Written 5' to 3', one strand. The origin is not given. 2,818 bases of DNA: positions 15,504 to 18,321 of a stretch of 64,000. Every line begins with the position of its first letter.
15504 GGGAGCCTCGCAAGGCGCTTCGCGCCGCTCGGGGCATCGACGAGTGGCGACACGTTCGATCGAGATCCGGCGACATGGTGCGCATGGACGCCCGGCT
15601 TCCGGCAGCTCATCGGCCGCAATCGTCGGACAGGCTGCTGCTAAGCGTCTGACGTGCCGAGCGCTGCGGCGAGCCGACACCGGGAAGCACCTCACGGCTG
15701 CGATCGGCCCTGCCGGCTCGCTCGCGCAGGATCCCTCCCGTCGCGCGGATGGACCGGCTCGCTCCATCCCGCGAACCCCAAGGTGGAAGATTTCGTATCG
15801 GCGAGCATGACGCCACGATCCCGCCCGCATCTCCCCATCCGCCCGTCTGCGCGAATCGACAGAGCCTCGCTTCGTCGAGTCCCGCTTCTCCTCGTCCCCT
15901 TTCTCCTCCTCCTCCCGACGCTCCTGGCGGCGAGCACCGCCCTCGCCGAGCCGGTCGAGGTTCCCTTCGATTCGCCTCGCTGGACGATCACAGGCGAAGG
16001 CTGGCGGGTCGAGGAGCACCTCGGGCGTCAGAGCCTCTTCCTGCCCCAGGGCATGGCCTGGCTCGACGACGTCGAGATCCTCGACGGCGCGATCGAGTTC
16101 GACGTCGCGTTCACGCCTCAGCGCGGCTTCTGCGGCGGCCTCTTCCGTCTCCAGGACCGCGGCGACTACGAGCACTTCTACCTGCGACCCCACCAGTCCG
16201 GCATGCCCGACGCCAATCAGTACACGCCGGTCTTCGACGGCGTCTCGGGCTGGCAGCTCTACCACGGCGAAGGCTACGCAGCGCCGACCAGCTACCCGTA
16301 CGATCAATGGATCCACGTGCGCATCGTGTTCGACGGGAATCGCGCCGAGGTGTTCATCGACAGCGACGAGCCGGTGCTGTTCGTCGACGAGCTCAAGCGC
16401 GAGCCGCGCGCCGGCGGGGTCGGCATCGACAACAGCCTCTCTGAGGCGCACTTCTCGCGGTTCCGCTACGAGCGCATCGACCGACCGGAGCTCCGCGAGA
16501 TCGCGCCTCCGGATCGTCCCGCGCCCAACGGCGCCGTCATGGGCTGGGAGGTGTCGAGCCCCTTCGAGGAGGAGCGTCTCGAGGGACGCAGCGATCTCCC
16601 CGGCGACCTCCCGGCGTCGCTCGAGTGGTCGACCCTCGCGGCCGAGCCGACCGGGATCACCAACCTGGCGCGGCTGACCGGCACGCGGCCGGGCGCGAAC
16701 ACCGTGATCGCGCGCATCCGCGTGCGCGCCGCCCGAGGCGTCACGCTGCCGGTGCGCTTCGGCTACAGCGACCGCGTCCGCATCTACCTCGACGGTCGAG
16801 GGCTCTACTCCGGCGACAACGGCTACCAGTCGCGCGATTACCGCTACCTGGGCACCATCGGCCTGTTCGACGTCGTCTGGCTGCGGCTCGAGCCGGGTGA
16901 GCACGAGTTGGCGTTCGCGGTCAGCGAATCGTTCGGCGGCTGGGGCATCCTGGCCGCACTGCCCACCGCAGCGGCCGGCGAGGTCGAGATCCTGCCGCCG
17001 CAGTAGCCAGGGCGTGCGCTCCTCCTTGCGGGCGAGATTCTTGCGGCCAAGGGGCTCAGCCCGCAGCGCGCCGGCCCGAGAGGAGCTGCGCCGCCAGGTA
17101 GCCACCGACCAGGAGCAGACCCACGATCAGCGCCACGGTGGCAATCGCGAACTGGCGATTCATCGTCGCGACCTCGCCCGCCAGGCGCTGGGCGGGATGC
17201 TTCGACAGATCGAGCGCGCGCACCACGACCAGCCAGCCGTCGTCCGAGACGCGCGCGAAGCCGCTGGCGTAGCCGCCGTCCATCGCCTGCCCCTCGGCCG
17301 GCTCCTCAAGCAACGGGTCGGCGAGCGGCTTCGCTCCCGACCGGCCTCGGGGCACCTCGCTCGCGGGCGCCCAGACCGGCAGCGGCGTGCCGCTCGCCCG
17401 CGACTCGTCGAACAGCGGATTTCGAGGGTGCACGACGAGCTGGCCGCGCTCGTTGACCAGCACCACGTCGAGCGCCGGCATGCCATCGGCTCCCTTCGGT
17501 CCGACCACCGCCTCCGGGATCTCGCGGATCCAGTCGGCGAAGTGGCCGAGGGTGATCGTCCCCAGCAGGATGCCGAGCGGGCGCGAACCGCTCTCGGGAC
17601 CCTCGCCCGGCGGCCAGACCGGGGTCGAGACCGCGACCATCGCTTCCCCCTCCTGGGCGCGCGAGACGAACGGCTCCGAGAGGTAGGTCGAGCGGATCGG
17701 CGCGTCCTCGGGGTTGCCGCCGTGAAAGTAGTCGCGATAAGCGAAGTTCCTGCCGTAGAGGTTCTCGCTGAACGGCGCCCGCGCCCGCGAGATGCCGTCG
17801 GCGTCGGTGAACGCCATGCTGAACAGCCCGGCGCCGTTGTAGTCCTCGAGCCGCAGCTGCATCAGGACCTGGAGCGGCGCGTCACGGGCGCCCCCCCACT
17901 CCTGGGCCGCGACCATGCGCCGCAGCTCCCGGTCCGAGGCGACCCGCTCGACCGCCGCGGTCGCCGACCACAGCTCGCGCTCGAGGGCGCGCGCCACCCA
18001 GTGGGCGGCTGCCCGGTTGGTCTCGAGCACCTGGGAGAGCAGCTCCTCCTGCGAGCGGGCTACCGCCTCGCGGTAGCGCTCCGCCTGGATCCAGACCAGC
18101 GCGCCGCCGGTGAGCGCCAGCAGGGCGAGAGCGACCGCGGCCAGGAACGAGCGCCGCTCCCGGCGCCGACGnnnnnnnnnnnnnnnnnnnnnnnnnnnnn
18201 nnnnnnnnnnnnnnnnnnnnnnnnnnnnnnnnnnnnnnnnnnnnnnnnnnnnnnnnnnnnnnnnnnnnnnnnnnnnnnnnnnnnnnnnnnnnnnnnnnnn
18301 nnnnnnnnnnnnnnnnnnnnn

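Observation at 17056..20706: Giant tandem-kinase protein with a degenerate cyclase domain and an inverted sensor topology, directly downstream of rpoD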

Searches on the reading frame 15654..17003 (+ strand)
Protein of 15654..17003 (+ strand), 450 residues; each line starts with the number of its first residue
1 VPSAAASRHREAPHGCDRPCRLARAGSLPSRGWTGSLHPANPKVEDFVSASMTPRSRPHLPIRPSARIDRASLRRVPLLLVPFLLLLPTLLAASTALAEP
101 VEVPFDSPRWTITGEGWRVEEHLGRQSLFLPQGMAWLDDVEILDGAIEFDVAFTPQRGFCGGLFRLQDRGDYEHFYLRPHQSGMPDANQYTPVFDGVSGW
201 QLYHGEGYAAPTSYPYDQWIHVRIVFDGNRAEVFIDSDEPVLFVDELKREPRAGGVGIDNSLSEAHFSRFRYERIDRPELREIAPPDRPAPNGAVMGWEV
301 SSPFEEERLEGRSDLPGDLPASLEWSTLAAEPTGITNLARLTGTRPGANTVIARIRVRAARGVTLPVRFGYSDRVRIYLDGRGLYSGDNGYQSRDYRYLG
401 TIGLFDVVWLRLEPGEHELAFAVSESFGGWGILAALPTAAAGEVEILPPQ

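Call 80: search_protein_families(library=pfam, proteins=[window:15654-17003:+], max_evalue=0.001)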
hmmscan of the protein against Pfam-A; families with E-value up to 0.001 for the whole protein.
window:15654-17003:+ (450 aa): 1 family
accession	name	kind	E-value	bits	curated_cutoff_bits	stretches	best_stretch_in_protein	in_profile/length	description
PF06439.18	3keto-disac_hyd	-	0.00073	20.1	26.8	0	144-255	53-169/187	3-keto-disaccharide hydrolase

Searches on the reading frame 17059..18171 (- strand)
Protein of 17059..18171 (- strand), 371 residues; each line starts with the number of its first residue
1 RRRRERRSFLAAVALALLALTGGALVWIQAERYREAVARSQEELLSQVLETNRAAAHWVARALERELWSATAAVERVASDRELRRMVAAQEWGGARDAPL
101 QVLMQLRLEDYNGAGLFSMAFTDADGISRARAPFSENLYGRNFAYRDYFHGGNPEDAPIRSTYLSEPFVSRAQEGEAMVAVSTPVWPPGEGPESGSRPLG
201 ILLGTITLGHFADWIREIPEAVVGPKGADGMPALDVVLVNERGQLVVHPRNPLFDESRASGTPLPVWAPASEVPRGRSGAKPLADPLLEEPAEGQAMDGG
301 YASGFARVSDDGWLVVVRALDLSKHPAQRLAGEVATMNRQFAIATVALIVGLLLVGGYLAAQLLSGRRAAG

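Call 6: search_protein_families(library=pfam, proteins=[window:17152-18087:-], max_evalue=10)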
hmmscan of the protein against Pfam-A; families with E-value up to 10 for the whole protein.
seq(312 aa): 1 family
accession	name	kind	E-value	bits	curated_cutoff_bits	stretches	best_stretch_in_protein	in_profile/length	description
PF02743.24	dCache_1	-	4.5e-05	23.5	45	1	14-233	9-203/240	Cache domain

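Call 18: find_homologous_proteins(query=window:17059-18171:-, max_evalue=0.001)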
Query seq(371 aa): 8000 candidates shared short words with the query, none scored E <= 0.001.

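Call 21: search_solved_structures(query=A3, max_evalue=10, show_alignments=2)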
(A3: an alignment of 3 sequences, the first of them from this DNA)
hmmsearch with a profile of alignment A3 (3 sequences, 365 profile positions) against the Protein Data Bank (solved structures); distinct sequences matched with E-value up to 10: 0.

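Call 39: predict_structure(alignment_id=A3)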
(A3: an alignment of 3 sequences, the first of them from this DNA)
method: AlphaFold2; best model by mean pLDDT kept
length: 369 residues; sequences in the alignment: 3
mean_pLDDT: 37.7   pTM: 0.25
mean pLDDT of the five models: 37.7, 36.9, 36.9, 36.8, 34.4
residues with pLDDT >= 90: 0; 70-90: 0; 50-70: 55; < 50: 314
segments of 3 or more residues with pLDDT < 50: 1-6, 30-32, 34-78, 90-99, 104-340, 364-369
pLDDT, mean of each block of 10 residues (from residue 1): 51 56 52 43 35 29 32 46 53 47 43 31 29 24 25 26 27 38 42 39 42 40 36 34 31 33 31 28 30 26 29 29 31 44 58 62 45
secondary structure, 60 per line:
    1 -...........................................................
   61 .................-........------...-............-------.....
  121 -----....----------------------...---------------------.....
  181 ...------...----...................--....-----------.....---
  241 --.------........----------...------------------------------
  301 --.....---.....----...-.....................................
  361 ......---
elements in order: H2-77 H79-86 H97-108 E116-120 E126-129 E176-183 E197-205 H206-215 H218-221 E233-237 H250-257 E303-307 E311-315 H324-366

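Call 49: search_solved_structures(query=A4, max_evalue=10, show_alignments=2)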
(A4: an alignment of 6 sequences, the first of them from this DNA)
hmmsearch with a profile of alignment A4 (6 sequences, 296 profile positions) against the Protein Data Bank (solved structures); distinct sequences matched with E-value up to 10: 14.
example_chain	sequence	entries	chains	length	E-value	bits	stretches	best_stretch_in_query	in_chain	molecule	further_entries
5ltv_A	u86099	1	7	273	6.2e-06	29.2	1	25-222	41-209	Chemotactic transducer PctC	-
6pxy_A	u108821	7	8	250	0.0003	23.6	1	68-228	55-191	Putative methyl-accepting chemotaxis protein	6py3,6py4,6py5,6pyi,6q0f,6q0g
4wy9_A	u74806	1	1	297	0.002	20.9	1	131-285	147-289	Putative MCP-type signal transduction protein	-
3c8c_A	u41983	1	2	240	0.0029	20.4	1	116-217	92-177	Methyl-accepting chemotaxis protein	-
6iov_A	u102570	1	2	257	0.0035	20.2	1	116-217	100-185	Methyl-accepting chemotaxis (MCP) signaling domain protein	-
5ave_A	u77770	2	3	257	0.0035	20.1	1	116-217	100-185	Methyl-accepting chemotaxis (MCP) signaling domain protein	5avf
5ltx_A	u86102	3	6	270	0.0041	19.9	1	86-217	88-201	Chemotaxis protein | Methyl-accepting chemotaxis protein PctA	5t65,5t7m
9koo_A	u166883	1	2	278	0.0043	19.8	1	86-217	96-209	Methyl-accepting chemotaxis protein PctA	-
4jgo_A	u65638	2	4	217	0.006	19.4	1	68-182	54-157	Sporulation kinase D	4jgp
5lt9_A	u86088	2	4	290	0.028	17.2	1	114-220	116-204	Methyl-accepting chemotaxis protein PctB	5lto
7ccg_A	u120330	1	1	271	0.036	16.8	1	189-236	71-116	DNA-directed RNA polymerase subunit delta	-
3lic_A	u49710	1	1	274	0.17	14.6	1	197-286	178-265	Sensor protein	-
6iop_A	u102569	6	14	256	0.2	14.4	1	116-184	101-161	Methyl-accepting chemotaxis protein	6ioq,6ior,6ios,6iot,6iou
7xto_A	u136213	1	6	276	0.46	13.2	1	165-223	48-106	soil bacterial derived chlorinase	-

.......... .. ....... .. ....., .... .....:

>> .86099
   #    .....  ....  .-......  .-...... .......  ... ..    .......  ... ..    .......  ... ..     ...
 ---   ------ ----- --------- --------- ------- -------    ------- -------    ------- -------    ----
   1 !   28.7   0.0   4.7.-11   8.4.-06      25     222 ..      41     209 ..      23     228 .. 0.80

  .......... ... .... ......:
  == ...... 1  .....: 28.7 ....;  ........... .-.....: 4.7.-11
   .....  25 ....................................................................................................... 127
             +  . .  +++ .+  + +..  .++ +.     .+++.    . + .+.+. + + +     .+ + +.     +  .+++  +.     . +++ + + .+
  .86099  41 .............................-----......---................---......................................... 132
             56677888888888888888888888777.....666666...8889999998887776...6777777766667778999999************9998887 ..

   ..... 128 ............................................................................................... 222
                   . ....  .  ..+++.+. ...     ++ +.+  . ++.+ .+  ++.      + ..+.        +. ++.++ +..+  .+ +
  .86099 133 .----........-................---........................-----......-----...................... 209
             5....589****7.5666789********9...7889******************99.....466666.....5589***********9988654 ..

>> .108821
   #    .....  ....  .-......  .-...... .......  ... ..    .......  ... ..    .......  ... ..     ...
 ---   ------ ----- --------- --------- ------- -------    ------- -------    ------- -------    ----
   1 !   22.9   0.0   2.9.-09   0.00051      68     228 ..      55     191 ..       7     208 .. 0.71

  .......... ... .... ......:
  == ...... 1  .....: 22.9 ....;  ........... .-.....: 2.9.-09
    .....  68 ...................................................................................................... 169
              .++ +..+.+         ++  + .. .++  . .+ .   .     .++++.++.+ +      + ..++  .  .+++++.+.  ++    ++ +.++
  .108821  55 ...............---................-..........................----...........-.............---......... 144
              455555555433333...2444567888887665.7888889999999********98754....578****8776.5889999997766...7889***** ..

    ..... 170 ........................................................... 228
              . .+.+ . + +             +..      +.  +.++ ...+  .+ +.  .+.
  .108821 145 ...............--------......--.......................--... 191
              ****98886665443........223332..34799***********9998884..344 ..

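Call 60: predict_structure(alignment_id=A4)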
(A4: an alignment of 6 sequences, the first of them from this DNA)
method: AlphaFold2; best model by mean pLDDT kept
length: 310 residues; sequences in the alignment: 6
mean_pLDDT: 76.7   pTM: 0.74
mean pLDDT of the five models: 76.7, 71.5, 70.6, 68.4, 66.0
residues with pLDDT >= 90: 50; 70-90: 170; 50-70: 81; < 50: 9
segments of 3 or more residues with pLDDT < 50: 225-231
pLDDT, mean of each block of 10 residues (from residue 1): 72 82 87 86 92 94 87 91 73 92 85 80 69 79 72 92 86 86 79 68 74 69 47 57 66 66 57 80 78 71 64
secondary structure, 60 per line:
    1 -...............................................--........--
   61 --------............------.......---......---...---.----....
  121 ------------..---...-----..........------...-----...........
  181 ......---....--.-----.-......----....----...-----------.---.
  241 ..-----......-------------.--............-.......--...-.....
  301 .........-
elements in order: H2-48 H51-58 H69-80 E87-93 E97-102 H117-120 E138-140 E146-155 E170-177 H178-186 H190-193 E204-209 E214-217 E248-253 E270-278 E283-289 H296-309

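Call 63: fold_search(model_id=the predicted structure, library=pdb)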
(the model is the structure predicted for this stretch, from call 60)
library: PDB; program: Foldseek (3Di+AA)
matches with E <= 10: 520; with E <= 0.001: 63
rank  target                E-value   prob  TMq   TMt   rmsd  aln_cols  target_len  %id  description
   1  5ave                  3.4e-10  1.00  0.57  0.68   5.5       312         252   16  The ligand binding domain of Mlp37 with serine (released 2016-03-02)
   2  3lif_A                4.9e-10  1.00  0.55  0.69   5.5       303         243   16  Crystal Structure of the extracellular domain of the putative histidine kinase rpHK1S-Z16 (released 2010-05-05)
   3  3lif_B                1.1e-09  1.00  0.53  0.66   6.8       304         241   17  Crystal Structure of the extracellular domain of the putative histidine kinase rpHK1S-Z16 (released 2010-05-05)
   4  3c8c_A                4.5e-09  1.00  0.54  0.68   6.6       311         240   15  Crystal structure of Mcp_N and cache domains of methyl-accepting chemotaxis protein from Vibrio cholerae (released 2008-02-19)
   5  5lto_B                4.8e-09  1.00  0.54  0.67   5.4       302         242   16  Ligand binding domain of Pseudomonas aeruginosa PAO1 amino acid chemoreceptors PctB in complex with L-Gln (released 2017-09-20)
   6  6py3_B                5.1e-09  1.00  0.53  0.67   5.8       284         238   14  Crystal structure of ligand-binding domain of Pseudomonas fluorescens chemoreceptor CtaA in complex with L-isoleucine (released 2020-03-18)
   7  7prq_A                6.5e-09  1.00  0.49  0.50   7.3       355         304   12  Structure of the ligand binding domain of the PctD (PA4633) chemoreceptor of Pseudomonas aeruginosa PAO1 in complex wi (released 2022-05-11)
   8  5ltv_D                8.9e-09  1.00  0.45  0.59   6.8       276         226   18  LIGAND BINDING DOMAIN OF PSEUDOMONAS AERUGINOSA PAO1 AMINO ACID CHEMORECPETOR PCTC IN COMPLEX WITH GABA (released 2017-09-20)
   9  6pxy                  1.0e-08  1.00  0.51  0.67   4.8       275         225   15  Crystal structure of ligand-binding domain of Pseudomonas fluorescens chemoreceptor CtaA in complex with L-alanine (released 2020-03-18)
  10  9a65_B                1.0e-08  1.00  0.55  0.29   6.5       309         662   11  Integrative model of YVAQ-MCPB by crosslinking MS and deep learning (released 2024-09-18)
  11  6iov_B                1.0e-08  1.00  0.47  0.63   6.6       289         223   18  The ligand binding domain of Mlp37 with arginine (released 2019-11-06)
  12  2zbb_A                1.1e-08  1.00  0.51  0.60   6.8       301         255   16  P43 crystal of DctBp (released 2008-11-18)
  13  6q0g                  1.3e-08  1.00  0.50  0.68   6.0       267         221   13  Crystal structure of ligand-binding domain of Pseudomonas fluorescens chemoreceptor CtaA in complex with L-proline (released 2020-03-18)
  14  6ios                  1.3e-08  1.00  0.51  0.64   5.8       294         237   14  The ligand binding domain of Mlp24 with proline (released 2019-03-06)
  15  5avf_A                1.9e-08  1.00  0.53  0.66   6.3       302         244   16  The ligand binding domain of Mlp37 with taurine (released 2016-06-01)
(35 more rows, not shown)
